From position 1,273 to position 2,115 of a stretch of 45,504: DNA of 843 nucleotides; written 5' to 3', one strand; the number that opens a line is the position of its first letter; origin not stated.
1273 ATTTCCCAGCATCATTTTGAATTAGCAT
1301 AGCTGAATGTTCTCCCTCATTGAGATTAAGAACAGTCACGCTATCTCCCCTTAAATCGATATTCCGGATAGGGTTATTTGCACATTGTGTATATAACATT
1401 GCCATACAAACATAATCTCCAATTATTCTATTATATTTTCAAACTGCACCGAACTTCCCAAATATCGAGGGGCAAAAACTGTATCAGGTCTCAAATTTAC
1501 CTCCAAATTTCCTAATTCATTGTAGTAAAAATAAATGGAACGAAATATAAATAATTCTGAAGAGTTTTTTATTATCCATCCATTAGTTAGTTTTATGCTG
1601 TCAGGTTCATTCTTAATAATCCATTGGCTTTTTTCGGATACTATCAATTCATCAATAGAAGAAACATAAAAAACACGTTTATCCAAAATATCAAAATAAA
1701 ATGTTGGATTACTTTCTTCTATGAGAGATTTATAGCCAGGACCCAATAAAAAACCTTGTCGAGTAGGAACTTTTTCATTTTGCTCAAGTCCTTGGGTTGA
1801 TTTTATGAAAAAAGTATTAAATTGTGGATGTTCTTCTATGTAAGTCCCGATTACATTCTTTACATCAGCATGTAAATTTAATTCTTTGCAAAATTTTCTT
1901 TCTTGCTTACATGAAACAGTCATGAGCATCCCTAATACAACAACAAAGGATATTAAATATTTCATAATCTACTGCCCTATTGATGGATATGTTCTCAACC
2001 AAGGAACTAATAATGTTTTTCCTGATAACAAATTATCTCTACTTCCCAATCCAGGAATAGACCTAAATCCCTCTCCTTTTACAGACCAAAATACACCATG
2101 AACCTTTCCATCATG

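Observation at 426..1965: AT-rich array of toxin/immunity cassettes downstream of rhs, including an orphan tip that keeps the CANNP-ID-G recombination handle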

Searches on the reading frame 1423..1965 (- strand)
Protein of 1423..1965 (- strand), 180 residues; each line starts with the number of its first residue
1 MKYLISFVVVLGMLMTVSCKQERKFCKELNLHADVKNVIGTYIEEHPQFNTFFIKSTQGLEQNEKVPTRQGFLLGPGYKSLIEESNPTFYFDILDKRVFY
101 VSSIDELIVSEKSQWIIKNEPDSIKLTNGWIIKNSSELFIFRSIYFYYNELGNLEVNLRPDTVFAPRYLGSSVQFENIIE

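Call 6: search_protein_families(library=pfam, proteins=[window:1423-1965:-], max_evalue=0.1)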
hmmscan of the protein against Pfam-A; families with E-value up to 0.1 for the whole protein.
window:1423-1965:- (180 aa): 0 families

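Call 8: search_protein_families(library=ncbifam, proteins=[window:1423-1965:-], max_evalue=0.1)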
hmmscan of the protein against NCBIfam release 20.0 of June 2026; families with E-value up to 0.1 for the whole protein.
window:1423-1965:- (180 aa): 1 family
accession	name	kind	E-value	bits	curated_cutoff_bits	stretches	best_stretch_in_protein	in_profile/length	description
NF053559.1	LolB1_Flavo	equivalog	0.00071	19.2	50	1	8-65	2-60/244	lipoprotein insertase outer membrane protein LolB1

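Call 26: find_homologous_proteins(query=window:1423-1965:-, max_evalue=0.001)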
Query window:1423-1965:- (180 aa): 13 proteins with E <= 0.001 among 98 candidates.
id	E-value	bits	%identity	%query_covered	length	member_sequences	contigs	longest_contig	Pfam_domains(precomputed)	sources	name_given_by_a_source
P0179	5.4e-106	370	100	92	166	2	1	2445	-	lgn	-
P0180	1.1e-81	291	73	98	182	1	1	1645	-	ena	-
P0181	5.0e-80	285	71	100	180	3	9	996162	-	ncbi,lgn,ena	-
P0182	1.4e-65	238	59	100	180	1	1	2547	-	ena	-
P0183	1.8e-65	238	61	97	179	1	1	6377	-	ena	-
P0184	4.7e-65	237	58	99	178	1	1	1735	-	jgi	jgi:hypothetical protein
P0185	5.0e-64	233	61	93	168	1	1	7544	-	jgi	jgi:hypothetical protein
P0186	4.6e-63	230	62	92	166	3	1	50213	-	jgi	jgi:hypothetical protein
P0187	2.5e-61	224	58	93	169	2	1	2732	-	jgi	jgi:hypothetical protein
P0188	4.5e-60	220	57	100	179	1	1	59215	-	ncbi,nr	ncbi:hypothetical protein AGMMS50239_09680 [Bacteroidia bacterium]|nr:hypothetical protein AGMMS5023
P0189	1.6e-58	215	60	94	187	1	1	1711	-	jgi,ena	-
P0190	1.4e-46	176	50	96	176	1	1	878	-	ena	-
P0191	6.2e-45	171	55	83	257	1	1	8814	-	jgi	jgi:RHS repeat-associated protein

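Call 28: find_encoding_contigs(protein=P0181, flank=6000, max_places=3)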
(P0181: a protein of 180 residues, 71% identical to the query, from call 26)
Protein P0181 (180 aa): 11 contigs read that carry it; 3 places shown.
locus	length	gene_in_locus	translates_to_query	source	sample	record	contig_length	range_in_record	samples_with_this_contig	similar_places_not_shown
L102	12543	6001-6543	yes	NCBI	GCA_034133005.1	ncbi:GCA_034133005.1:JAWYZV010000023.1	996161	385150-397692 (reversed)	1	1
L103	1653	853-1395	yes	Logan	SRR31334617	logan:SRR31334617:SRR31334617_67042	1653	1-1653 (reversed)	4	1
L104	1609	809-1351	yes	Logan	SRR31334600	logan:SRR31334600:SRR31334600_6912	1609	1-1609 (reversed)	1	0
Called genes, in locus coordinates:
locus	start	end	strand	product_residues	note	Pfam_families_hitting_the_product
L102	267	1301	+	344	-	PF14220:DUF4329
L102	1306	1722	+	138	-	PF15631:Imm-NTF2-2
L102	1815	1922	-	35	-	-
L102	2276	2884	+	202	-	PF20041:DUF6443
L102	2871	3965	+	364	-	PF15659:Toxin-JAB1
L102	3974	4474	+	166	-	-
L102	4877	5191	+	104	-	-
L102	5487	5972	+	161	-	-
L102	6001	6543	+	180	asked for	-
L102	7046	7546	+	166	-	-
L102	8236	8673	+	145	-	-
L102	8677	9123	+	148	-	-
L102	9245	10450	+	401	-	PF00872:Transposase_mut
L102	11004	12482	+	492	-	-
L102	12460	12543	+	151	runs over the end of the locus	-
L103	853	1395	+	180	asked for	-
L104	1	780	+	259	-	?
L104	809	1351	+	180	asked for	-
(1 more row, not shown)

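Call 29: find_encoding_contigs(protein=P0188, flank=6000, max_places=2)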
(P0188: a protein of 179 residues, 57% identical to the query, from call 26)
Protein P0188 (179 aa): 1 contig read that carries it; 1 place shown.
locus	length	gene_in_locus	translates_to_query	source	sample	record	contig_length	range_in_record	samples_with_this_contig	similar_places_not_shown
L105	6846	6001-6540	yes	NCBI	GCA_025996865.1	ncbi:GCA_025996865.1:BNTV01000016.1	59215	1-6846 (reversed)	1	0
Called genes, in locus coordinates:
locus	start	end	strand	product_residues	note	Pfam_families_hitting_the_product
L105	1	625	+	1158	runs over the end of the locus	PF20041:DUF6443, PF05593:RHS_repeat (faint), PF15659:Toxin-JAB1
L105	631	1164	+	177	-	-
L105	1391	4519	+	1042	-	-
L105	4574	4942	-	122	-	PF01381:HTH_3 (weak)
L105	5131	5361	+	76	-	-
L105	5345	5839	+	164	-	PF26566:PH_40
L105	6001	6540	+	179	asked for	-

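Call 30: find_encoding_contigs(protein=P0186, flank=6000, max_places=2)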
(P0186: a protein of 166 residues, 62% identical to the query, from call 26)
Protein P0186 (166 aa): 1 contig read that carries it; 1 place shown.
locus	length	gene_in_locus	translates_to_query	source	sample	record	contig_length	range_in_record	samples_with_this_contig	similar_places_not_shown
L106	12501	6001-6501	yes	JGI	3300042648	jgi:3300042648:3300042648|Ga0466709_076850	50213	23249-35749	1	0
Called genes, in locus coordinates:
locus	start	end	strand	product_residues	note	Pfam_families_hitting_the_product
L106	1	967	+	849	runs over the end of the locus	PF05593:RHS_repeat (faint)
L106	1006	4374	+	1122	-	PF20041:DUF6443, PF15659:Toxin-JAB1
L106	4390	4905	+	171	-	-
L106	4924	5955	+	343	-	-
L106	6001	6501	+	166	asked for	-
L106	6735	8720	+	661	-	PF00575:S1, PF13509:S1_2 (faint), PF23459:S1_RRP5 (faint), PF00575:S1, PF21710:Spt6_S1 (faint), PF00575:S1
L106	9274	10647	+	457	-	PF02638:GHL10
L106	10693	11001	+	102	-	PF10825:DUF2752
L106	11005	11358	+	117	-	PF07666:MpPF26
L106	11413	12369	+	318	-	PF00106:adh_short, PF01073:3Beta_HSD (faint), PF01370:Epimerase, PF07993:NAD_binding_4 (faint), PF13460:NAD_binding_10, PF16363:GDP_Man_Dehyd, PF04321:RmlD_sub_bind (weak)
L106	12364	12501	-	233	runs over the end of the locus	PF00814:TsaD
